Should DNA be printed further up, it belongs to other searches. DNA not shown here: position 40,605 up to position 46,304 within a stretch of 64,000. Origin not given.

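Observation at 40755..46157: Orphan, monocistronic 1800-aa FliD (flagellar cap) homologue, several-fold larger than characterised caps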

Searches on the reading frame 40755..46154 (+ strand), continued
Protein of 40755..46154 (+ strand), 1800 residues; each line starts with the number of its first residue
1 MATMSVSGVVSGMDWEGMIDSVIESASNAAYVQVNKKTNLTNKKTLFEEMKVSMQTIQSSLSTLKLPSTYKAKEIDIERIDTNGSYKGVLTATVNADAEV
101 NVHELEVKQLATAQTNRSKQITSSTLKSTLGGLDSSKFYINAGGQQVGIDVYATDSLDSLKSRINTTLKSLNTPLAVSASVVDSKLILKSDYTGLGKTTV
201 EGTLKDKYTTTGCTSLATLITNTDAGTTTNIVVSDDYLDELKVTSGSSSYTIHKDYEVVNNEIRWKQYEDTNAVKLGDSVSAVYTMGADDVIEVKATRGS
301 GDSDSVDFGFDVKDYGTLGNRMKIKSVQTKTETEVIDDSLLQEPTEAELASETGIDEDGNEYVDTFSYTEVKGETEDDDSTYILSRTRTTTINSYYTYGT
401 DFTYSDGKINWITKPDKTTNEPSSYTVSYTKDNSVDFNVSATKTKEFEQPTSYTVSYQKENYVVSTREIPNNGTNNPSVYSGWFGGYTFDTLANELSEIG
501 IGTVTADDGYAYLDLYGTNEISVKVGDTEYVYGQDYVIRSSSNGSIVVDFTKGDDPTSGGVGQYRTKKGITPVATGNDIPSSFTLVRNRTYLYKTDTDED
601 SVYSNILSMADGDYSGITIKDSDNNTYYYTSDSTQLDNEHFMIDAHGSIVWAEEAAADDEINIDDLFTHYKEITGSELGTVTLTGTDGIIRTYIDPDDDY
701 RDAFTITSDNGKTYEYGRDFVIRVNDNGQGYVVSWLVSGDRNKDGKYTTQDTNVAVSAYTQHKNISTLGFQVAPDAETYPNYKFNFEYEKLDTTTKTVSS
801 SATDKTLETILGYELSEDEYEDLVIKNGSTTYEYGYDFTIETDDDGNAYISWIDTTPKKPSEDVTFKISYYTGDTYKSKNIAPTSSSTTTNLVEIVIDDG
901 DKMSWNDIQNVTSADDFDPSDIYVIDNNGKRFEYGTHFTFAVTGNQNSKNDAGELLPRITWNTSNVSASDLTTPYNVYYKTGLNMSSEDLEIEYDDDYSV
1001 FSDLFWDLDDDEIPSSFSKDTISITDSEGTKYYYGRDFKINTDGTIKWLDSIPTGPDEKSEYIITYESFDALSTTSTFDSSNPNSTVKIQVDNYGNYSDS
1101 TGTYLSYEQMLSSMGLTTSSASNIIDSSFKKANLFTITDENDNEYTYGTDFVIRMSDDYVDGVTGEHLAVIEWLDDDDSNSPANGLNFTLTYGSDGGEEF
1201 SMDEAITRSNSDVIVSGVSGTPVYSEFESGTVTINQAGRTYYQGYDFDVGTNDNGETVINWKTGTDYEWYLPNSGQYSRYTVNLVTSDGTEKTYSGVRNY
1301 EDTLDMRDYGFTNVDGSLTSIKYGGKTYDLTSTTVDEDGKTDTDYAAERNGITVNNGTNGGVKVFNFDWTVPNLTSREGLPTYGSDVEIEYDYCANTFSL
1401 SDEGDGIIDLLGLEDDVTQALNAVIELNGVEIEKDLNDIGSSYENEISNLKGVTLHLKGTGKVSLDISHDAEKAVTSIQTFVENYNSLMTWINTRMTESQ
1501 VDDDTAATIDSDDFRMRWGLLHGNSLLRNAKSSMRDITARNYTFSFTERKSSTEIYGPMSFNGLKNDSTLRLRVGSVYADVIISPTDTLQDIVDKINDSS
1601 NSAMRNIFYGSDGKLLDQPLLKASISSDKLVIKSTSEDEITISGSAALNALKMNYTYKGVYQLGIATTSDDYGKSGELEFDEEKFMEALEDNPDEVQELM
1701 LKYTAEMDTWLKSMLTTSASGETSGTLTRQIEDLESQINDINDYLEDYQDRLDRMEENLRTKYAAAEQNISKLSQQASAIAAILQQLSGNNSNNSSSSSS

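Call 53: predict_structure(alignment_id=A4)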
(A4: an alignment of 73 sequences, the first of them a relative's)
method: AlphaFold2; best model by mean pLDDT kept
length: 1066 residues; sequences in the alignment: 73
mean_pLDDT: 76.4   pTM: 0.48
mean pLDDT of the five models: 76.4, 76.3, 75.6, 74.1, 72.7
residues with pLDDT >= 90: 112; 70-90: 680; 50-70: 199; < 50: 75
segments of 3 or more residues with pLDDT < 50: 1-11, 358-376, 587-597, 743-766, 1061-1066
pLDDT, mean of each block of 10 residues (from residue 1): 33 60 72 76 82 87 82 85 88 83 90 89 69 80 79 85 90 85 90 84 88 80 79 91 85 83 59 71 82 86 67 84 87 85 84 66 39 46 65 75 74 62 72 67 58 58 63 84 86 84 81 74 86 84 72 66 71 68 56 48 68 63 87 84 80 85 88 89 87 87 91 84 89 79 45 37 51 78 81 78 86 88 90 89 92 90 88 83 83 89 84 82 81 81 62 86 79 85 82 63 83 82 78 72 62 52 36
secondary structure, 60 per line:
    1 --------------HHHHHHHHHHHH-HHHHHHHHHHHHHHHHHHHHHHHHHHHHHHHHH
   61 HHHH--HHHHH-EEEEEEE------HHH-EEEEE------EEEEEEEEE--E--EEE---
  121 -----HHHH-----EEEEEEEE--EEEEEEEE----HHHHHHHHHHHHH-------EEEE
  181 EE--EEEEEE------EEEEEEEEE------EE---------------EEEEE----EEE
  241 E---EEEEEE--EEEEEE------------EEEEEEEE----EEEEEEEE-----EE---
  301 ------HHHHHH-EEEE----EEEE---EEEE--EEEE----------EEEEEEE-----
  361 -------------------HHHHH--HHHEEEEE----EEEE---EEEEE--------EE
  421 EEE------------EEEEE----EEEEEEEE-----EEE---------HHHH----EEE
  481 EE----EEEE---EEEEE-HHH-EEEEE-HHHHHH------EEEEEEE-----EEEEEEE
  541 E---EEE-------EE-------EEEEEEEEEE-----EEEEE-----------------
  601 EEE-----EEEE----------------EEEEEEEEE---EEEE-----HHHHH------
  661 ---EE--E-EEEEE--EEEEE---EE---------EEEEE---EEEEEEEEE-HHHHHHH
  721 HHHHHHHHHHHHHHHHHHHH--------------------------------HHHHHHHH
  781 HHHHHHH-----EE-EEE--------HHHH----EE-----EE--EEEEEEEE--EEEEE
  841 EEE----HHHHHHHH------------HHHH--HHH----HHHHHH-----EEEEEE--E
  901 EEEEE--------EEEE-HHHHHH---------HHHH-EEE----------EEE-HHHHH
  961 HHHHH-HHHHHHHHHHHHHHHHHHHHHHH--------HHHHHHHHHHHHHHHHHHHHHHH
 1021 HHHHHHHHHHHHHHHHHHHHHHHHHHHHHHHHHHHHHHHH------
elements in order (helices of 4 or more, strands of 3 or more residues): H15-26 H28-64 H67-71 E73-79 E90-94 E101-109 E115-117 H126-129 E135-142 E145-152 H157-169 E177-182 E185-190 E197-205 E229-233 E238-241 E245-250 E253-258 E271-278 E283-290 H307-312 E314-317 E322-325 E329-332 E335-338 E349-355 H380-384 E390-394 E399-402 E406-410 E419-423 E436-440 E445-452 E458-460 H470-473 E478-482 E487-490 E494-498 E504-508 H510-515 E522-528 E534-541 E545-547 E564-573 E579-583 E601-603 E609-612 E629-637 E641-644 H650-654 E670-674 E677-681 E696-700 E704-712 H714-740 H773-787 E796-798 H807-810 E826-833 E836-843 H848-855 H868-871 H881-886 E892-897 E900-905 E914-917 H919-924 H934-937 E939-941 E952-954 H956-965 H967-989 H998-1060
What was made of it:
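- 41097..41432 (+): Residues 115-226: the first half of D2 plus the D3 head domain. The homologue model shows beta strands plus one helix here (call 53).
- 45375..45728 (+): Residues 1541-1658: a small domain inserted in the leg region, with a weak Flagellin_IN-like match. The homologue model shows a beta/alpha domain at the equivalent place (call 53).
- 45729..46112 (+): Residues 1659-1786: the C-terminal D1/D0 coiled-coil helices. A long helix is predicted in the homologue model (call 53).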

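Call 59: fold_search(model_id=the predicted structure, library=pdb)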
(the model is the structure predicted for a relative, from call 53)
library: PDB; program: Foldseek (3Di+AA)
matches with E <= 10: 429; with E <= 0.001: 34
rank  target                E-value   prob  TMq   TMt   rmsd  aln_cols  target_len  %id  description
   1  9gnz_R                8.0e-14  1.00  0.32  0.68  20.6      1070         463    9  Salmonella cap-filament complex (released 2025-04-09)
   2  6sih_A                1.0e-13  1.00  0.32  0.64  19.1      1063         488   10  Structure of bacterial flagellar capping protein FliD (released 2020-05-27)
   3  9gsx_X                1.1e-12  1.00  0.30  0.48  22.9      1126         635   11  Campylobacter hook-filament junction-cap complex (released 2025-04-09)
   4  9u4r_AE               2.0e-12  1.00  0.30  0.68  17.6      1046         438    9  Structure of the intial complex in filament assembly at 3.23 angstroms resolution, conformation 2. (released 2026-03-25)
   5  9gsx_Z                2.9e-12  1.00  0.29  0.47  21.5      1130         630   11  Campylobacter hook-filament junction-cap complex (released 2025-04-09)
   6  9gnz_S                3.2e-12  1.00  0.31  0.66  18.5      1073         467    9  Salmonella cap-filament complex (released 2025-04-09)
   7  9gnz_U                6.2e-12  1.00  0.29  0.65  19.3      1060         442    9  Salmonella cap-filament complex (released 2025-04-09)
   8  9gsx_W                6.0e-11  1.00  0.27  0.43  21.7      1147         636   10  Campylobacter hook-filament junction-cap complex (released 2025-04-09)
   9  9gsx_Y                7.8e-11  1.00  0.30  0.49  21.1      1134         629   10  Campylobacter hook-filament junction-cap complex (released 2025-04-09)
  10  9m67_A                1.6e-10  1.00  0.26  0.61  19.2      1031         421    9  the flagellar filament cap FliD in complex with FliC (released 2025-12-03)
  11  9m68_A                2.3e-10  1.00  0.25  0.59  23.1      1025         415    9  the flagellar filament cap FliD in complex with FlgL (released 2025-12-03)
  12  9m6h_A                4.1e-10  1.00  0.27  0.61  23.0      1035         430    9  structure of FliD-FliC at a 10:10 stoichiometry (released 2025-07-16)
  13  9m6i_A                1.6e-09  1.00  0.23  0.58  20.3       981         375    8  structure of the FliD cap (released 2025-12-03)
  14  9gsx_a                1.7e-09  1.00  0.22  0.33  23.6      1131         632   11  Campylobacter hook-filament junction-cap complex (released 2025-04-09)
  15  9u4r_AA               2.5e-09  1.00  0.32  0.69  15.2      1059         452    9  Structure of the intial complex in filament assembly at 3.23 angstroms resolution, conformation 2. (released 2026-03-25)
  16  5h5v_C                5.2e-09  1.00  0.22  0.59  23.5       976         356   10  Crystal structure of the flagellar cap protein FliD D1-D2-D3 domains from Escherichia coli (released 2017-02-22)
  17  5h5v_A                5.1e-08  1.00  0.22  0.58  18.6       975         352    9  Crystal structure of the flagellar cap protein FliD D1-D2-D3 domains from Escherichia coli (released 2017-02-22)
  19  5h5v_B                9.9e-08  1.00  0.20  0.54  19.2       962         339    9  Crystal structure of the flagellar cap protein FliD D1-D2-D3 domains from Escherichia coli (released 2017-02-22)
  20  5h5v_D                1.5e-07  1.00  0.21  0.56  19.1       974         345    9  Crystal structure of the flagellar cap protein FliD D1-D2-D3 domains from Escherichia coli (released 2017-02-22)
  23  5h5v_F                1.4e-06  1.00  0.18  0.50  20.1       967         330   10  Crystal structure of the flagellar cap protein FliD D1-D2-D3 domains from Escherichia coli (released 2017-02-22)
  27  5h5v_E                9.9e-06  1.00  0.09  0.28   5.8       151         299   22  Crystal structure of the flagellar cap protein FliD D1-D2-D3 domains from Escherichia coli (released 2017-02-22)
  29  5xlj                  2.7e-04  1.00  0.08  0.34   6.0       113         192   29  Crystal structure of the flagellar cap protein flid D2-D3 domains from serratia marcescens in Space group P432 (released 2017-06-14)
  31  5h5w_B                4.3e-04  1.00  0.09  0.37   4.8       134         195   22  Crystal structure of the flagellar cap protein FliD D2-D3 domains from Escherichia coli (released 2017-02-22)
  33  5h5w_A                6.6e-04  1.00  0.09  0.38   4.8       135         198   23  Crystal structure of the flagellar cap protein FliD D2-D3 domains from Escherichia coli (released 2017-02-22)
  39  5fhy_A                5.5e-03  0.75  0.07  0.26  19.9       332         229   15  Crystal structure of FliD (HAP2) from Pseudomonas aeruginosa PAO1 (released 2016-10-05)
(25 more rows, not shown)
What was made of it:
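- On FliD / HAP2 filament cap: Foldseek against 9gnz, 6sih, 9gsx and 5h5v gives E 8e-14 to 1e-7, probability 1.00 and target-normalised TM 0.5-0.69 (calls 53, 59).
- Foldseek gives E 8e-14 to 1e-9, probability 1.00 and target-normalised TM up to 0.69 (calls 53, 59).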

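Call 63: find_encoding_contigs(protein=P0033, flank=10000, max_places=1)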
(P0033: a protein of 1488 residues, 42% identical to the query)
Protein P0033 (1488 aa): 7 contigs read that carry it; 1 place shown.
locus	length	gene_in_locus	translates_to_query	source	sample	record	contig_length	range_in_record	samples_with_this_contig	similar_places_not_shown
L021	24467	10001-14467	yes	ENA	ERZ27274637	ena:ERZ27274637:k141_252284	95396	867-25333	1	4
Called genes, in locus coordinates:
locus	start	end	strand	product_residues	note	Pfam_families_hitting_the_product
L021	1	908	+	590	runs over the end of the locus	?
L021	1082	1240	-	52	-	PF00301:Rubredoxin, PF21349:RUBY_RBDX (faint)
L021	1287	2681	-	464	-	PF00209:SNF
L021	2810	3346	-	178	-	PF00156:Pribosyltran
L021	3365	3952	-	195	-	-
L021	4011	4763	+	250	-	PF09297:Zn_ribbon_NUD, PF00293:NUDIX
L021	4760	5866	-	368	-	PF14393:DUF4422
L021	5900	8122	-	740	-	PF08447:PAS_3 (faint), PF00350:Dynamin_N, PF01926:MMR_HSR1 (weak)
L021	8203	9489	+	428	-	PF00278:Orn_DAP_Arg_deC, PF02784:Orn_Arg_deC_N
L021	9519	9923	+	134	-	-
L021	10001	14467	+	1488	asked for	PF02465:FliD_N, PF07195:FliD_C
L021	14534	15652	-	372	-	PF13439:Glyco_transf_4 (weak), PF20706:GT4-conflict (weak), PF00534:Glycos_transf_1, PF13692:Glyco_trans_1_4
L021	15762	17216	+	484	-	PF03553:Na_H_antiporter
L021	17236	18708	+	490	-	PF03553:Na_H_antiporter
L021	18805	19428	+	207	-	PF00697:PRAI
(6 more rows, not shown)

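Call 64: find_encoding_contigs(protein=P0051, flank=10000, max_places=1)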
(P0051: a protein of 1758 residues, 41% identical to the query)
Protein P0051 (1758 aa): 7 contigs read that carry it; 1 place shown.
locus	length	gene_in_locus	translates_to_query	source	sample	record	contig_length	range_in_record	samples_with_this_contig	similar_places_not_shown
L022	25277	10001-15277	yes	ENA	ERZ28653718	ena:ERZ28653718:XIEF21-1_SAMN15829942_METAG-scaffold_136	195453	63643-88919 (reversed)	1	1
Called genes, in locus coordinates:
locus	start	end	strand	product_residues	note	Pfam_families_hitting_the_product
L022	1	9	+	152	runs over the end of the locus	PF05258:DciA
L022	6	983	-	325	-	PF14305:ATPgrasp_TupA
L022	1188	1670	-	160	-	PF00156:Pribosyltran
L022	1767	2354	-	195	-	-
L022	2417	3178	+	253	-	PF00293:NUDIX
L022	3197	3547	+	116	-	-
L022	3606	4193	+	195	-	-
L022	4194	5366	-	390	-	-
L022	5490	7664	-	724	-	PF00350:Dynamin_N, PF01926:MMR_HSR1 (weak)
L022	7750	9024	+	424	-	PF00278:Orn_DAP_Arg_deC, PF02784:Orn_Arg_deC_N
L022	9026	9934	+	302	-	-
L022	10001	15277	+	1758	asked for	PF02465:FliD_N, PF07195:FliD_C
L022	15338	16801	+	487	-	PF03553:Na_H_antiporter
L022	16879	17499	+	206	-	PF00697:PRAI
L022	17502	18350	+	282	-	PF00892:EamA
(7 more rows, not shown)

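Call 65: find_encoding_contigs(protein=P0050, flank=10000, max_places=1)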
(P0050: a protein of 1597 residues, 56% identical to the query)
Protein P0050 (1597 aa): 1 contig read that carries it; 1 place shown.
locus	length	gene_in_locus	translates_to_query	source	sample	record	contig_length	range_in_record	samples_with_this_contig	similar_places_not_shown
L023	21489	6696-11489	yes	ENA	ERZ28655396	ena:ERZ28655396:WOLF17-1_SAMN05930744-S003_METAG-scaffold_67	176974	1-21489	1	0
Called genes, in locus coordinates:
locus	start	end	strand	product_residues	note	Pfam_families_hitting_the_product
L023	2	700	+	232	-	?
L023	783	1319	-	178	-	PF00156:Pribosyltran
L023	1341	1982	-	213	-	-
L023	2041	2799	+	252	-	PF09297:Zn_ribbon_NUD (weak), PF00293:NUDIX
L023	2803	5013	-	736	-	PF08447:PAS_3 (weak), PF00350:Dynamin_N, PF01926:MMR_HSR1 (faint)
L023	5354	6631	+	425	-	PF00278:Orn_DAP_Arg_deC, PF02784:Orn_Arg_deC_N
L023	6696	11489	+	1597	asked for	PF02465:FliD_N, PF07195:FliD_C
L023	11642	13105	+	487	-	PF03553:Na_H_antiporter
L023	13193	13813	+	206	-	PF00697:PRAI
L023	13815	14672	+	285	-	PF00892:EamA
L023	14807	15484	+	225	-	PF01656:CbiA, PF02374:ArsA_ATPase (faint), PF09140:MipZ (faint), PF13614:AAA_31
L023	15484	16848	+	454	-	-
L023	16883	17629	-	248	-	PF00398:RrnaAD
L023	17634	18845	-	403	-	PF00990:GGDEF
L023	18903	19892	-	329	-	PF01073:3Beta_HSD, PF01370:Epimerase, PF02719:Polysacc_synt_2, PF04321:RmlD_sub_bind, PF13460:NAD_binding_10, PF16363:GDP_Man_Dehyd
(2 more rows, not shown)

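Call 86: search_protein_families(library=phrogs, proteins=[window:40755-46154:+], max_evalue=1)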
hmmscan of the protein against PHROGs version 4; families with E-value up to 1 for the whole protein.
window:40755-46154:+ (1800 aa): 5 families
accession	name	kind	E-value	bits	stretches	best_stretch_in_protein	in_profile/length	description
phrog_4068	-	unknown function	0.054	15.3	1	1728-1789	13-80/89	-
phrog_5328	-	unknown function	0.12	13.9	1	1729-1780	37-91/101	-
phrog_3999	-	unknown function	0.42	11.8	1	1729-1782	38-91/107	-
phrog_3550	-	unknown function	0.55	11.6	0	1723-1758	27-61/79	-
phrog_7837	-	unknown function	0.57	11.5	0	1727-1787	17-75/81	-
